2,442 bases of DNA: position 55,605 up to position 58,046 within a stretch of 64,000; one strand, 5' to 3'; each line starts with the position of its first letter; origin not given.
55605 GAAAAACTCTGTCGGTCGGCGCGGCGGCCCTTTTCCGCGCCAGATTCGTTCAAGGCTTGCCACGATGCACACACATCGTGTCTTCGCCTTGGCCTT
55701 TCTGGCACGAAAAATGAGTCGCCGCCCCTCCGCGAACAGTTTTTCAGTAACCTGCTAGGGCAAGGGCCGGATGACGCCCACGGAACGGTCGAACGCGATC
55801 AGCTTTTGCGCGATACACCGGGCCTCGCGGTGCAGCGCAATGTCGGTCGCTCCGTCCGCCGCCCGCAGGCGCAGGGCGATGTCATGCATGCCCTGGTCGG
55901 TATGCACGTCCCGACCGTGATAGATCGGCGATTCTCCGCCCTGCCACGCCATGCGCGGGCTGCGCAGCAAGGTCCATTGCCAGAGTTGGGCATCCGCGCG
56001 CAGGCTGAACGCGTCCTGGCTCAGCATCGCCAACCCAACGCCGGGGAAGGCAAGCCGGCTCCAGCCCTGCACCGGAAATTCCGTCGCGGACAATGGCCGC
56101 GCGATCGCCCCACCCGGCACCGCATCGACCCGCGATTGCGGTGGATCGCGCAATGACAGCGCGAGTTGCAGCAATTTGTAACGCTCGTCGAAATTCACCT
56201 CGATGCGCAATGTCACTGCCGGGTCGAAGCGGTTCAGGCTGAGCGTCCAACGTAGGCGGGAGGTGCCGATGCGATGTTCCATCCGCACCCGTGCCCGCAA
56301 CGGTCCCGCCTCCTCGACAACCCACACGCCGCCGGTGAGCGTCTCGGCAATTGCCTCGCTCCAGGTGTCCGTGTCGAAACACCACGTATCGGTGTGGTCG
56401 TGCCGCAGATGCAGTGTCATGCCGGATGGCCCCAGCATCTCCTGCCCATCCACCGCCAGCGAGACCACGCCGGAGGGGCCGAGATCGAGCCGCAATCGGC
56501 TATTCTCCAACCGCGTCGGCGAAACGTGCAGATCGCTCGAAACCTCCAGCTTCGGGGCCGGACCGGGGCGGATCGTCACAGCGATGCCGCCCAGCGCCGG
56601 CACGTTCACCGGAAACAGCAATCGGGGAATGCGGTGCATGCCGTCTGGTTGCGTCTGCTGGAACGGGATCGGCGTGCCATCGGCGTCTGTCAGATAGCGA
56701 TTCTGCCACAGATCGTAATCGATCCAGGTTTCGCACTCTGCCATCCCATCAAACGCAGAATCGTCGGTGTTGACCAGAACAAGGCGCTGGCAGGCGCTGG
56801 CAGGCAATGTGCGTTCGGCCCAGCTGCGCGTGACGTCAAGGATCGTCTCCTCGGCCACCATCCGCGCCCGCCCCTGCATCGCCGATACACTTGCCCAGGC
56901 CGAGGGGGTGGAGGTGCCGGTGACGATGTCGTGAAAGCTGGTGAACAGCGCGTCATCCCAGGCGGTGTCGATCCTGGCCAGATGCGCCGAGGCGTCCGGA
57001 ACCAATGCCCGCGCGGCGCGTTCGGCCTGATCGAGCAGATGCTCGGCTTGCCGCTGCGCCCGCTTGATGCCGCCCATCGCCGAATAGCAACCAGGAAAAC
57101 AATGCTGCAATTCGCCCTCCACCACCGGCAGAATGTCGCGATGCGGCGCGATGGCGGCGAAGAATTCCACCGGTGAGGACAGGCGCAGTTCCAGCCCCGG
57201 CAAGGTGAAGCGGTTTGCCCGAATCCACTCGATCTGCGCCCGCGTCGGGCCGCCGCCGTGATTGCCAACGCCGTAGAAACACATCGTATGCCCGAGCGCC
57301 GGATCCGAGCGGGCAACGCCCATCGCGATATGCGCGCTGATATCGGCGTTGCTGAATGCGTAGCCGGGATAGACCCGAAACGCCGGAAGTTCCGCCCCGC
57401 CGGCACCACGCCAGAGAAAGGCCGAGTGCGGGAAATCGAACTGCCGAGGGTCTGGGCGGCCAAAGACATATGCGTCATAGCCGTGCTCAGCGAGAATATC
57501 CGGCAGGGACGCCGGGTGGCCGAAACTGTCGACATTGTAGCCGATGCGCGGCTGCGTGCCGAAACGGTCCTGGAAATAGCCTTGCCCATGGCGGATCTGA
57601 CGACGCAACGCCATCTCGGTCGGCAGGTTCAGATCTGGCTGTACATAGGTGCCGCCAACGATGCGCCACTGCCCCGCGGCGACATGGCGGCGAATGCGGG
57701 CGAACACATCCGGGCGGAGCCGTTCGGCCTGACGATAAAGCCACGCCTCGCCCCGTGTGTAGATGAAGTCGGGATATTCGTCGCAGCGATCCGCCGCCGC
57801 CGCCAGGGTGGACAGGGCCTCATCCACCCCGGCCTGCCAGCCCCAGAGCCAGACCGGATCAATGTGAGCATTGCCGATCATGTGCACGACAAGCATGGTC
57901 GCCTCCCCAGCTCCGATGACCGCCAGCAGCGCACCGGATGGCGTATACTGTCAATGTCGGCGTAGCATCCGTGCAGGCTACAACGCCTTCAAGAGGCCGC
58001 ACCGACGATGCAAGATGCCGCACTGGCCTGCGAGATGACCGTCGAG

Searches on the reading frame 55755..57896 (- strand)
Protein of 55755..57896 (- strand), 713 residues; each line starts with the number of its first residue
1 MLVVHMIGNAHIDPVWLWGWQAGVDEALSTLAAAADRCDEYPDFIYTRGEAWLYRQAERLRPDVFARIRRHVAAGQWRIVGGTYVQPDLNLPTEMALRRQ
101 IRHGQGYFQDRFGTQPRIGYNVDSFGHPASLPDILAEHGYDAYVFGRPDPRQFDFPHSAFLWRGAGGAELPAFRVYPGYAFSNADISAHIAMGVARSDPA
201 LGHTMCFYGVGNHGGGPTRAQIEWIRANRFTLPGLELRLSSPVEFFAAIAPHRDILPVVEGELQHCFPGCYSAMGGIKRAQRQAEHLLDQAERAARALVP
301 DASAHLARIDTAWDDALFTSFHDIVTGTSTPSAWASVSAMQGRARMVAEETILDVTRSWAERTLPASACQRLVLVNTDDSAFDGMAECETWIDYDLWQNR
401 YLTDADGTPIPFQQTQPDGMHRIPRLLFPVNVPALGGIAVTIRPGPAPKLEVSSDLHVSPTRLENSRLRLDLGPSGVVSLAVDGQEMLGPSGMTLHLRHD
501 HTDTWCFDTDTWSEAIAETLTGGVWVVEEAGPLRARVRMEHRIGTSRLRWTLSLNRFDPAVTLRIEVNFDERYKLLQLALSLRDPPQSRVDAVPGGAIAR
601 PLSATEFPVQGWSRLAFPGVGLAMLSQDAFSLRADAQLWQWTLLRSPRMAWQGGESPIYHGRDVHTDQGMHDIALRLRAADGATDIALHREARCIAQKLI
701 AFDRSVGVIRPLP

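Call 88: search_protein_families(library=pfam, proteins=[window:55755-57896:-], max_evalue=0.0001)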
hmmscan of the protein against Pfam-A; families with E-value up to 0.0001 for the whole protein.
window:55755-57896:- (713 aa): 4 families
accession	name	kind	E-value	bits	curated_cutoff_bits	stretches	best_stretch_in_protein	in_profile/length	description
PF01074.27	Glyco_hydro_38N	-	1.4e-48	166.1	25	1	4-251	2-257/270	Glycosyl hydrolases family 38 N-terminal domain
PF09261.16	Alpha-mann_mid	-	4.6e-11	43.1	31.1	1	267-335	3-72/96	Alpha mannosidase middle domain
PF07748.19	Glyco_hydro_38C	-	2.8e-09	37.9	25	1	463-647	1-200/206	Glycosyl hydrolases family 38 C-terminal domain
PF03065.20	Glyco_hydro_57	-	3.5e-06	27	21.2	1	53-144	79-170/291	Glycosyl hydrolase family 57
